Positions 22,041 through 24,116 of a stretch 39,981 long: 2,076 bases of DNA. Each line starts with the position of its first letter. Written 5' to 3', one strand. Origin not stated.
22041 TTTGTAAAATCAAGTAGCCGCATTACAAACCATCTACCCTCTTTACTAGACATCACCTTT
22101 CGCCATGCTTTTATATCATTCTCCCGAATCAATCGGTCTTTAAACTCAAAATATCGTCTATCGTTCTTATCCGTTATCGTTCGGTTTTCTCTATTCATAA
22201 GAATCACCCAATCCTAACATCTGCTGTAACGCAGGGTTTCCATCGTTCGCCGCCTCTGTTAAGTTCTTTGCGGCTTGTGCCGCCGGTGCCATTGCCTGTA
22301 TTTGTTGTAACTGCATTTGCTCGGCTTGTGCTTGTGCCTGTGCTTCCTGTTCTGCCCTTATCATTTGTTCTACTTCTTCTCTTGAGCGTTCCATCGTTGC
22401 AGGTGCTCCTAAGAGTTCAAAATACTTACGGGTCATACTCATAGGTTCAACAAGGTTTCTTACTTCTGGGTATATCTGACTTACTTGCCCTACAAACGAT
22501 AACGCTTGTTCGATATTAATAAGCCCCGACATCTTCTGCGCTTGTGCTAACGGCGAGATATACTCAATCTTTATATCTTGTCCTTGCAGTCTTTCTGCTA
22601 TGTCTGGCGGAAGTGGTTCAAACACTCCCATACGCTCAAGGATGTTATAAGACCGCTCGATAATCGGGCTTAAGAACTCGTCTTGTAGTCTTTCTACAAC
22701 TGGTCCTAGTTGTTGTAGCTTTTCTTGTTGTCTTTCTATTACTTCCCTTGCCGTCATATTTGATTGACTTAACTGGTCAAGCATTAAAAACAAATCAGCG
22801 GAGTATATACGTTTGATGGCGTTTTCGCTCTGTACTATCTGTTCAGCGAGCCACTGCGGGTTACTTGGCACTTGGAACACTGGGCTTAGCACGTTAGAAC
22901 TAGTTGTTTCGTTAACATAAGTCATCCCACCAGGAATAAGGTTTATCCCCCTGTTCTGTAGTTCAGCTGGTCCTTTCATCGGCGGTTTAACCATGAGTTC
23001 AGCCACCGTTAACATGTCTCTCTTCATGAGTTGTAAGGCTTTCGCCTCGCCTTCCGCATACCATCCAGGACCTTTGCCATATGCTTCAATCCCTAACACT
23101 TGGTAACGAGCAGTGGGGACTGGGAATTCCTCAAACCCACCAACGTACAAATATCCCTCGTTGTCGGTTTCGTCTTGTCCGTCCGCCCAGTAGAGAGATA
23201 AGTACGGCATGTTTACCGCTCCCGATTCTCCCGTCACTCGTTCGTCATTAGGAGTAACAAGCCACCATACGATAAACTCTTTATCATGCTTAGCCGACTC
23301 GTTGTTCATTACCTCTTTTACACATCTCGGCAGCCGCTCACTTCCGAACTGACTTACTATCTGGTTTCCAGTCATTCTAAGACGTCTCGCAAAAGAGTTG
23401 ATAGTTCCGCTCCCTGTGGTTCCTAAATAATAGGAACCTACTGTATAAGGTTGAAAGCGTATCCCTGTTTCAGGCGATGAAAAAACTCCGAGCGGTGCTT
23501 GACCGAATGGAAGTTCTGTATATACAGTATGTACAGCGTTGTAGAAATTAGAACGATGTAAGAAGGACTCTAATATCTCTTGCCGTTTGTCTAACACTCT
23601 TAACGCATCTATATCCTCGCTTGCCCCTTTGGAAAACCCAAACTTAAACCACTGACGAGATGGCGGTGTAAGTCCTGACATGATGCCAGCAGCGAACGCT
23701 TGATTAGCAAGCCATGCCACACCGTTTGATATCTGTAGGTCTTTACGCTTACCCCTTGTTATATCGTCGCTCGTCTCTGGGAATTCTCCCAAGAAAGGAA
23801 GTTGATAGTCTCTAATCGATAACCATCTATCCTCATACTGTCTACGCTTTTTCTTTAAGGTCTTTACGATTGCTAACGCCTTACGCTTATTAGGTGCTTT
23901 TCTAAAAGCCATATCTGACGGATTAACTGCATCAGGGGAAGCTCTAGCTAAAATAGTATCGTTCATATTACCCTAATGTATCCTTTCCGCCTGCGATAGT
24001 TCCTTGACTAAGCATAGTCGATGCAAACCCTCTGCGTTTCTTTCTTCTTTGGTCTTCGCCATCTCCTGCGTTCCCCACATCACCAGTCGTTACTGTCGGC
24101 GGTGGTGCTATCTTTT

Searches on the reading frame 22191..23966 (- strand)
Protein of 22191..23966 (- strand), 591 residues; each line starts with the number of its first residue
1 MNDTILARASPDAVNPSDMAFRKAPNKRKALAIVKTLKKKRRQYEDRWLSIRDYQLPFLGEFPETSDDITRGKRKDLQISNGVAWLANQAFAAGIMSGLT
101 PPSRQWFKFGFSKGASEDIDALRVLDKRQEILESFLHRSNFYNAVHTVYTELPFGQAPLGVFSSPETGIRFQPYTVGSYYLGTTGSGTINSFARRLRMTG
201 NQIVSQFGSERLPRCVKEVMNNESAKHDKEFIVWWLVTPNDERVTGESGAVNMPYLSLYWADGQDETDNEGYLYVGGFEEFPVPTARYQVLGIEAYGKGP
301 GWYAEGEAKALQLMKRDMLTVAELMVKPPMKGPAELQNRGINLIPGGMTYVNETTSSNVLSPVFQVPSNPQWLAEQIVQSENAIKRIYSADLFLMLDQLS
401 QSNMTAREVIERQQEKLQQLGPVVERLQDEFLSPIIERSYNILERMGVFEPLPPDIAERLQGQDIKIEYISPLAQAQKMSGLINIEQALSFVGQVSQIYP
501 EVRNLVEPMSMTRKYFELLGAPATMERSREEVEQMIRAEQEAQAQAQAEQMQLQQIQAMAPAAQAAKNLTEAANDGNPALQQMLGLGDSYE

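Call 7: search_protein_families(library=phrogs, proteins=[window:22191-23966:-], max_evalue=0.001)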
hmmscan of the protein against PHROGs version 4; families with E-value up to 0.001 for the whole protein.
window:22191-23966:- (591 aa): 4 families
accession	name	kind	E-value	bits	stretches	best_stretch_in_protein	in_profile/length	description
phrog_332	-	connector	6.6e-130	435.1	1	34-572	18-548/560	head-tail adaptor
phrog_21643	-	unknown function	5.2e-66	223.5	1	340-585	33-266/268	-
phrog_21528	-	unknown function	1.8e-55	188.9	1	33-244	9-220/224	-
phrog_449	-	connector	7e-17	62.1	1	27-567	5-515/520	head-tail adaptor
